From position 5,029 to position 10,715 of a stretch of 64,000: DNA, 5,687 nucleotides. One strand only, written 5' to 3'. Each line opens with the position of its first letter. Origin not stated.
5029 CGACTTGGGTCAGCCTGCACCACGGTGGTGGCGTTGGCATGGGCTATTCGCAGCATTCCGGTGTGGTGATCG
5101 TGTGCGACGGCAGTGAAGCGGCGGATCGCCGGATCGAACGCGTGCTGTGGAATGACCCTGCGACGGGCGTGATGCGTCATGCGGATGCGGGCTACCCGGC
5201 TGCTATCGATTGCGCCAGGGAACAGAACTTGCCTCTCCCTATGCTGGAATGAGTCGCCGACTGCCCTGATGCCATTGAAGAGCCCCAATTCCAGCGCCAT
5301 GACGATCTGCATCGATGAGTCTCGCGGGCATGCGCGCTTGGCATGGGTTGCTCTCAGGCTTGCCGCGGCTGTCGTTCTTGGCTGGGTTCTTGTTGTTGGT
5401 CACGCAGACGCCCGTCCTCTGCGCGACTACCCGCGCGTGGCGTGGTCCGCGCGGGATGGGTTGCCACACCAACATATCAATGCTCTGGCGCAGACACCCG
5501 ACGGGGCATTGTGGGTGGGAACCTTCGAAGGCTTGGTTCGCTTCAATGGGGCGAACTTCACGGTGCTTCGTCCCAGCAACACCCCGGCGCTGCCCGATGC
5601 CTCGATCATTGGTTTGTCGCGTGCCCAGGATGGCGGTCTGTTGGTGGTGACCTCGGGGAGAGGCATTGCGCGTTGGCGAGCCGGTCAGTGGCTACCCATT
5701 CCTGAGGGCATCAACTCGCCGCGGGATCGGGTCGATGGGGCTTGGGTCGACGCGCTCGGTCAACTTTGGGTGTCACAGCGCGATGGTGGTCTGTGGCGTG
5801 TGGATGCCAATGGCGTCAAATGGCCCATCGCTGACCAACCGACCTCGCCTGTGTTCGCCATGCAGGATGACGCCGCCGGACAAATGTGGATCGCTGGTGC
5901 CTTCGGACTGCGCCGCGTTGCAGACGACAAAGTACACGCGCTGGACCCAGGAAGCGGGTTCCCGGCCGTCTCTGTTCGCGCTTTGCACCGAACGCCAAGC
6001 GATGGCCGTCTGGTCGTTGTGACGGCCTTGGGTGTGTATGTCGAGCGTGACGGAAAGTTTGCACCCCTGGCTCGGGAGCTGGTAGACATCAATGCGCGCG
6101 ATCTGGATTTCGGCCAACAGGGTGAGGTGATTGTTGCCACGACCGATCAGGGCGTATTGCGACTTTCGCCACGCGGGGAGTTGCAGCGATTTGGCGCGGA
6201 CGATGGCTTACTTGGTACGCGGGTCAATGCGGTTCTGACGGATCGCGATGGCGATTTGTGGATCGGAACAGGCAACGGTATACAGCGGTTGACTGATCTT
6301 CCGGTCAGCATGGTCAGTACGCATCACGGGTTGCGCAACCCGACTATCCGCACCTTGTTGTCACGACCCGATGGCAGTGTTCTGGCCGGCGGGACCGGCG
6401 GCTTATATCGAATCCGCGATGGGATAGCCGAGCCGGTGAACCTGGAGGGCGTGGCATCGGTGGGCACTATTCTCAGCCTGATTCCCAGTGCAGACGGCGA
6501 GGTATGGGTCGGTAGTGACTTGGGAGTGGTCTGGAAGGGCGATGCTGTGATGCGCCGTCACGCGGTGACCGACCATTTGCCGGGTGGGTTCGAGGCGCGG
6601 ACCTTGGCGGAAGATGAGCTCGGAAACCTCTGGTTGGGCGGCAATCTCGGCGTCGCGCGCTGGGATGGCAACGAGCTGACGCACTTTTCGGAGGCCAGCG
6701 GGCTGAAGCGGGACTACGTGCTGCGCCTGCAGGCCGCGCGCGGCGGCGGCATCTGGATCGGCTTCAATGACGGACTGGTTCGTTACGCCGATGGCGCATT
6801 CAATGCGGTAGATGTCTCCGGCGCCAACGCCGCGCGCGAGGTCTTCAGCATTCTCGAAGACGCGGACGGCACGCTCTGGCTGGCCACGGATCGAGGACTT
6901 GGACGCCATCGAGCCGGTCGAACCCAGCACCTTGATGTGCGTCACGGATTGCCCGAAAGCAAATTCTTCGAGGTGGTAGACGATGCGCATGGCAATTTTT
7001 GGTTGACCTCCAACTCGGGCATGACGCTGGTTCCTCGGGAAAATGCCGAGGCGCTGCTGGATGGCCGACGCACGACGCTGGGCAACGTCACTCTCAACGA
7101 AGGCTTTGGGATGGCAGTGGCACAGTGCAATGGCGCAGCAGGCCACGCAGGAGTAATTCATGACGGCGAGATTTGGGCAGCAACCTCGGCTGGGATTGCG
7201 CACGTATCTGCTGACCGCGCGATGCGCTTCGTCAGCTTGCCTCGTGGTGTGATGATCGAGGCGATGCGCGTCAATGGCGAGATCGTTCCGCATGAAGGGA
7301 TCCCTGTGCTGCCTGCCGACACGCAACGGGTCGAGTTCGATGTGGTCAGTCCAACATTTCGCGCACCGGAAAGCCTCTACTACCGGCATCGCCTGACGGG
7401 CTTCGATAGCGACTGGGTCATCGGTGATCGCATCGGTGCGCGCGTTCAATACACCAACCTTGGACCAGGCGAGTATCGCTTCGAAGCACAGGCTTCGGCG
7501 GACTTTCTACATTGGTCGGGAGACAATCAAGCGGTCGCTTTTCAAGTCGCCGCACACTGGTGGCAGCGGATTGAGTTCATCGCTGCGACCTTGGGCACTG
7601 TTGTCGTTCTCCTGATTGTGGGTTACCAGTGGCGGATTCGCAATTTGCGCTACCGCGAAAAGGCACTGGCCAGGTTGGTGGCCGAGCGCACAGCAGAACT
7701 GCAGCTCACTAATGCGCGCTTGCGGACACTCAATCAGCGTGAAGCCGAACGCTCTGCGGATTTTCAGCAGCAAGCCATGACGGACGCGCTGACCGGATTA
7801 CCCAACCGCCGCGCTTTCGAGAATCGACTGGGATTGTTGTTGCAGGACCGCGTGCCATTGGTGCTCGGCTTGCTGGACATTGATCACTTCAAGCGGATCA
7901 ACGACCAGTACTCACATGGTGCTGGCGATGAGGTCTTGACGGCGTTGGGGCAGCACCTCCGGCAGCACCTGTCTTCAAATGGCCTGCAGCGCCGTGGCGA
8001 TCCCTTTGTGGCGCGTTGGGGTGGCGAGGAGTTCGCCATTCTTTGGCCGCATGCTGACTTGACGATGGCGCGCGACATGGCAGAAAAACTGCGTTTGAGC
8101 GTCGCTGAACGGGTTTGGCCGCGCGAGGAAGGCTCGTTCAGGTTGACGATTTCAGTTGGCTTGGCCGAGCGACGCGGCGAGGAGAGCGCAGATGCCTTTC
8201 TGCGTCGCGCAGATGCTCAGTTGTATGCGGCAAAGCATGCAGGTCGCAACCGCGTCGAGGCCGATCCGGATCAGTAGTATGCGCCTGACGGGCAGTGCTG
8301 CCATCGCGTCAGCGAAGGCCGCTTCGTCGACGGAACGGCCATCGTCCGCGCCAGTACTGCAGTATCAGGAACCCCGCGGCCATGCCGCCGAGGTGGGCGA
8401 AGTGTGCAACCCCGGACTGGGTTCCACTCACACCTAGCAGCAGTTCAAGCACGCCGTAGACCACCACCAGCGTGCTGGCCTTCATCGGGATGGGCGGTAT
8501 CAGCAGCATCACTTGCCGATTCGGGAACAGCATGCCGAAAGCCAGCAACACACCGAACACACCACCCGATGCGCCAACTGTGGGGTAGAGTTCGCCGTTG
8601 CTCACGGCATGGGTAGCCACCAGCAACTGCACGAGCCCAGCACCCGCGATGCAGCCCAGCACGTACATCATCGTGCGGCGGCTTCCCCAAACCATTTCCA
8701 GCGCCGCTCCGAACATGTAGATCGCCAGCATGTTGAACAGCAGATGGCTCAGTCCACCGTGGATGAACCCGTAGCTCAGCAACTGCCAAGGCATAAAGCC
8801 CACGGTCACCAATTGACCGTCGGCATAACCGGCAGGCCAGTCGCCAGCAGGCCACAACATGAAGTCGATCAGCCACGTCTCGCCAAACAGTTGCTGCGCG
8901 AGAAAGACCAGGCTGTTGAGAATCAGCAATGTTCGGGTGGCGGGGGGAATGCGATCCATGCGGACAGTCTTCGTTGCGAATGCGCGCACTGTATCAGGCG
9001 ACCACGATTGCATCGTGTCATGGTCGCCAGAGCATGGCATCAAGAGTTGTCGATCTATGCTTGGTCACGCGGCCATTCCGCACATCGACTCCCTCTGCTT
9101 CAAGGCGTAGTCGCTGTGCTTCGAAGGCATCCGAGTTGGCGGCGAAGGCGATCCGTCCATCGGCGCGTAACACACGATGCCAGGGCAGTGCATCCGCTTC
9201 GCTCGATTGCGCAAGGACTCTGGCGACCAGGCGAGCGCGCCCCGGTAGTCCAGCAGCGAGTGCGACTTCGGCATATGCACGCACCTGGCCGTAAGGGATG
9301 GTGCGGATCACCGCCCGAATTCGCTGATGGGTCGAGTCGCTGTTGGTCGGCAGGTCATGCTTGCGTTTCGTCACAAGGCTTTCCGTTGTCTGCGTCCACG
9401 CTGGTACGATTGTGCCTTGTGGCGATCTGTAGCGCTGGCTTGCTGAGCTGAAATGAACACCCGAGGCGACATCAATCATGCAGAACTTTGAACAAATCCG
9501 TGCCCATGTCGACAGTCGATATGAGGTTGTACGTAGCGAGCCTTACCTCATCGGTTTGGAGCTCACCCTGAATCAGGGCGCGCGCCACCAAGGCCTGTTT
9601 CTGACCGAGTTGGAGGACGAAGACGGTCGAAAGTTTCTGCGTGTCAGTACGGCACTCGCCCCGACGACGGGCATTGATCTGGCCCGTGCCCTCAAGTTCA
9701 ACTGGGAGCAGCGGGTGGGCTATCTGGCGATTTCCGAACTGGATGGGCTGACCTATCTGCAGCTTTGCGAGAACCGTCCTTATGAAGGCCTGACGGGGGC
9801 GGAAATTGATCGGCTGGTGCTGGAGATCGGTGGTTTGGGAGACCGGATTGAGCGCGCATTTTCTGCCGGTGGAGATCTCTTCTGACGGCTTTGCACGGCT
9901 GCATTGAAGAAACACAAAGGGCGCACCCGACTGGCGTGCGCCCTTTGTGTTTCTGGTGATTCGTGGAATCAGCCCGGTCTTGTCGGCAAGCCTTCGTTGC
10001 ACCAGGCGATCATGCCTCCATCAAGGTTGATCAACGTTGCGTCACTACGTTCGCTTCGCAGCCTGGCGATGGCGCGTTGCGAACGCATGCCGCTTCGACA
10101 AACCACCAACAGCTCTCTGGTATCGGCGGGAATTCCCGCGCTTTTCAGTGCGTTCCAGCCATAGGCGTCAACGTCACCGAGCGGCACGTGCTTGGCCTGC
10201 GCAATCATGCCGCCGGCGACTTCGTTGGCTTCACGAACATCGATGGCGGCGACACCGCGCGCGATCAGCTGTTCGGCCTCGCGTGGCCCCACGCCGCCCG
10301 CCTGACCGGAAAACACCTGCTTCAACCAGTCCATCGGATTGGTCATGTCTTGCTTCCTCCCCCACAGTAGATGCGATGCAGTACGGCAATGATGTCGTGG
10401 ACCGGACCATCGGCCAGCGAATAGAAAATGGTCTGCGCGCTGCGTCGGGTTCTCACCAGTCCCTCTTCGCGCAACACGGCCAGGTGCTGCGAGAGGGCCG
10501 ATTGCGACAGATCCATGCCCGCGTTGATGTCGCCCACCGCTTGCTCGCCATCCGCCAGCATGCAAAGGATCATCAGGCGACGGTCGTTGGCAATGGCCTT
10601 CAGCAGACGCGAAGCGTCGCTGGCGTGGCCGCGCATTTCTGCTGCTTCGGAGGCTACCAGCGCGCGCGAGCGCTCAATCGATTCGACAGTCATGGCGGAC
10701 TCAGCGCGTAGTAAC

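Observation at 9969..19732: Persulfide-sensor-controlled 11-gene sulfide module: SQR plus RND exporter and redox relay, without persulfide dioxygenase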

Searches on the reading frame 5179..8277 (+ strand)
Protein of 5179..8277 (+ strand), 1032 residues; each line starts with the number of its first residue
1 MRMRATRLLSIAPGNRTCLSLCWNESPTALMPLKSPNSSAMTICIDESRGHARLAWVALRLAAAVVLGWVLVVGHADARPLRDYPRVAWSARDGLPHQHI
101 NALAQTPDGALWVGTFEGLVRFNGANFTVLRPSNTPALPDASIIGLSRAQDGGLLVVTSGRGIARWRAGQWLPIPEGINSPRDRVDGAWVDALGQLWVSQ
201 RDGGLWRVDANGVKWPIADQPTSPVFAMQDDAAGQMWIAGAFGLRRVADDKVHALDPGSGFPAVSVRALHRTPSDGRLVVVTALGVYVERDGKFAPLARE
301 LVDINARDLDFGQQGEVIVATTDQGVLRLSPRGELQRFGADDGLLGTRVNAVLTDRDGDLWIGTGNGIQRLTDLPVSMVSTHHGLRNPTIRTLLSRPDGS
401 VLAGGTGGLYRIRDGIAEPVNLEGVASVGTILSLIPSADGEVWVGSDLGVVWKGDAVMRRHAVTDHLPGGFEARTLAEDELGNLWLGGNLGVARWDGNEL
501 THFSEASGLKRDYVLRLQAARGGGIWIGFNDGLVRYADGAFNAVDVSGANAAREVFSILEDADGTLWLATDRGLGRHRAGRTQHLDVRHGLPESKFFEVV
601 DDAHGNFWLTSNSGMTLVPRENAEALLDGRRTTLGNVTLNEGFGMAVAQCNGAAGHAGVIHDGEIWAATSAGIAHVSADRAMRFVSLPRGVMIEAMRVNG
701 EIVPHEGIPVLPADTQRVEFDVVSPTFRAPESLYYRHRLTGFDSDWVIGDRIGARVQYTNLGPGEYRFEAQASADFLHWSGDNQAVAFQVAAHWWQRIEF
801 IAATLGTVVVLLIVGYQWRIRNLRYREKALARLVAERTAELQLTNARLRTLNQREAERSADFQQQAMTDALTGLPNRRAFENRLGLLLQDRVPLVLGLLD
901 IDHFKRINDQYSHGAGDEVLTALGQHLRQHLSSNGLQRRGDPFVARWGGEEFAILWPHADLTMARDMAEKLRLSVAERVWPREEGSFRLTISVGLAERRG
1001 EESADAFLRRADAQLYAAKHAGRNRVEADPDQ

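Call 5: search_protein_families(library=pfam, proteins=[window:5179-8277:+], max_evalue=0.01)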
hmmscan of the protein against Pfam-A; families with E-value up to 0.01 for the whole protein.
window:5179-8277:+ (1032 aa): 4 families
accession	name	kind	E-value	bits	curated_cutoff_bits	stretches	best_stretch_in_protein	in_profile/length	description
PF00990.26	GGDEF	-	1.8e-35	122.5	23.8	1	866-1025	1-161/161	Diguanylate cyclase, GGDEF domain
PF07494.17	Reg_prop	-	1.3e-28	95.8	20.4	3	343-366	1-24/24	Two component regulator propeller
PF07495.19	Y_Y_Y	-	3.7e-09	36.8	26.6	1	728-790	3-64/65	Y_Y_Y domain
PF08450.18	SGL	-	1.4e-07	31.8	26.3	0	183-230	184-236/246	SMP-30/Gluconolactonase/LRE-like region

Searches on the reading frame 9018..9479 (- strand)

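Call 5: search_protein_families(library=pfam, proteins=[window:9018-9479:-], max_evalue=0.01)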
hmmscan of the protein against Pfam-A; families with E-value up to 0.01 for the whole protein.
window:9018-9479:- (153 aa): 1 family
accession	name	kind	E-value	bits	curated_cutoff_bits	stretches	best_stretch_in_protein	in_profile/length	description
PF01035.26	DNA_binding_1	-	4.1e-20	71.9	27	1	51-131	3-81/81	6-O-methylguanine DNA methyltransferase, DNA binding domain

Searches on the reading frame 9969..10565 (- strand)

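Call 4: search_protein_families(library=pfam, proteins=[window:9969-10565:-], max_evalue=0.01)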
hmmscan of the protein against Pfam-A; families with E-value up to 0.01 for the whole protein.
window:9969-10565:- (198 aa): 1 family
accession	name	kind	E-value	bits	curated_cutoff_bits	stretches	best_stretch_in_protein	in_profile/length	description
PF00581.25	Rhodanese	-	3.1e-09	37.6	22.2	1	95-190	3-101/102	Rhodanese-like domain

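Call 6: search_protein_families(library=ncbifam, proteins=[window:9969-10565:-], max_evalue=0.001)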
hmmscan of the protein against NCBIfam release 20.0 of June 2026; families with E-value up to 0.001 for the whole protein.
window:9969-10565:- (198 aa): 5 families
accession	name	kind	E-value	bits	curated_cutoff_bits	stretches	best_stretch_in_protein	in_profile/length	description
NF006444.0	PRK08762.1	equivalog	3e-13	49.1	449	1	91-195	16-114/387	molybdopterin-synthase adenylyltransferase MoeB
NF005646.0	PRK07411.1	equivalog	8.1e-08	31.8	633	1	105-191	300-382/390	molybdopterin-synthase adenylyltransferase MoeB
NF005902.0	PRK07878.1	equivalog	6.3e-07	28.6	647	1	92-190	289-383/392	adenylyltransferase/sulfurtransferase MoeZ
NF004111.0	PRK05600.1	equivalog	1.6e-06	27.5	437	1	101-185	283-368/371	ThiF family adenylyltransferase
NF045521.1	rhoda_near_glyco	subfamily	1e-05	25.3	145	1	94-193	22-113/144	rhodanese homology domain-containing protein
